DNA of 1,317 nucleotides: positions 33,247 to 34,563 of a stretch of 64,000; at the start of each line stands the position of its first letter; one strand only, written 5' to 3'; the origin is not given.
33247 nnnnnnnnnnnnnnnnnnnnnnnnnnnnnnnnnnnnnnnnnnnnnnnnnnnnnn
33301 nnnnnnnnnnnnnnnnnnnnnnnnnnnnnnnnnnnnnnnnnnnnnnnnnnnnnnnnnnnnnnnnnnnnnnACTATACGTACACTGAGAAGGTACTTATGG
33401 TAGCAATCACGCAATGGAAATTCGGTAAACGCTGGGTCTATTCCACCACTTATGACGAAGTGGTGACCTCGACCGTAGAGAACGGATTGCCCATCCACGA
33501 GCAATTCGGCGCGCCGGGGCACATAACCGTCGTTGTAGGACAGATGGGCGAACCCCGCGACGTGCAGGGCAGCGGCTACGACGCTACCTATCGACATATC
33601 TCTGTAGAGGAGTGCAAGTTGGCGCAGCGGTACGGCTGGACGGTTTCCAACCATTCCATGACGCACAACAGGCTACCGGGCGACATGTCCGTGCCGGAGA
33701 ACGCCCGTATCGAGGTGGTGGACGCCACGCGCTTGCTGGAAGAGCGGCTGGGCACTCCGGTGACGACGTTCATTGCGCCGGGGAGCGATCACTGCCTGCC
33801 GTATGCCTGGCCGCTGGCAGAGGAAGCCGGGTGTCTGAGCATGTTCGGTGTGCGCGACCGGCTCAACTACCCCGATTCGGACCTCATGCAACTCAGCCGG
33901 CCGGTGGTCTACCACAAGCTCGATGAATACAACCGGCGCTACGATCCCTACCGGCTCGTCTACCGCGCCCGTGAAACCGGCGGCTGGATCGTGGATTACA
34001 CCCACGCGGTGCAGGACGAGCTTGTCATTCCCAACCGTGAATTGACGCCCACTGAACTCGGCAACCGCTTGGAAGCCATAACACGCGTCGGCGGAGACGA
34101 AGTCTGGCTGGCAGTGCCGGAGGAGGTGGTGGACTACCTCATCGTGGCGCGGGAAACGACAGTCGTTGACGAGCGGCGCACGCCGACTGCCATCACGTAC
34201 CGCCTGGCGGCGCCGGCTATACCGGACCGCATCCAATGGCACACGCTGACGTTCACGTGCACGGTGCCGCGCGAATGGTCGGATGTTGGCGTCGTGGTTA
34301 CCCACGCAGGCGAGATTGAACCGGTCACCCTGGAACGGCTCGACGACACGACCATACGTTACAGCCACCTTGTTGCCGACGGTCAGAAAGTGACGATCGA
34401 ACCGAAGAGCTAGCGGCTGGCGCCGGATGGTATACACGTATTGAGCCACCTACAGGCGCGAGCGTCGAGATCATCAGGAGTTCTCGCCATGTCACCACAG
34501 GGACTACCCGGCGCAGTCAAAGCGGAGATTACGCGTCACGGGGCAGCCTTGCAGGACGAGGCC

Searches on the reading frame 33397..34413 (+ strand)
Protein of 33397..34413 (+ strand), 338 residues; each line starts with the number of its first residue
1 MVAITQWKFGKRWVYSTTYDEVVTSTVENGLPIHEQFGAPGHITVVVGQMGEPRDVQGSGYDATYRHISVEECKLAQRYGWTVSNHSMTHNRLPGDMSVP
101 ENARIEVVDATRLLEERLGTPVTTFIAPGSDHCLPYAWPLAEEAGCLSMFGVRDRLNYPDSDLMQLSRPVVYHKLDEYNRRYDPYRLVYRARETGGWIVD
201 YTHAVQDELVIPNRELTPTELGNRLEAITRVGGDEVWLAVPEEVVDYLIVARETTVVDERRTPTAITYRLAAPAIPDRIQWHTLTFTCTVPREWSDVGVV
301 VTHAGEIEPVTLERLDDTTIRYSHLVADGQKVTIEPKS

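Call 3: search_protein_families(library=pfam, proteins=[window:33397-34413:+], max_evalue=0.01)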
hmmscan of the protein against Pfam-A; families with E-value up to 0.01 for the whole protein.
window:33397-34413:+ (338 aa): 1 family
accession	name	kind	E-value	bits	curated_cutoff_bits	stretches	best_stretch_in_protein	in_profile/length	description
PF01522.26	Polysacc_deac_1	-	3.2e-06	27.5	23.1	1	16-132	10-108/124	Polysaccharide deacetylase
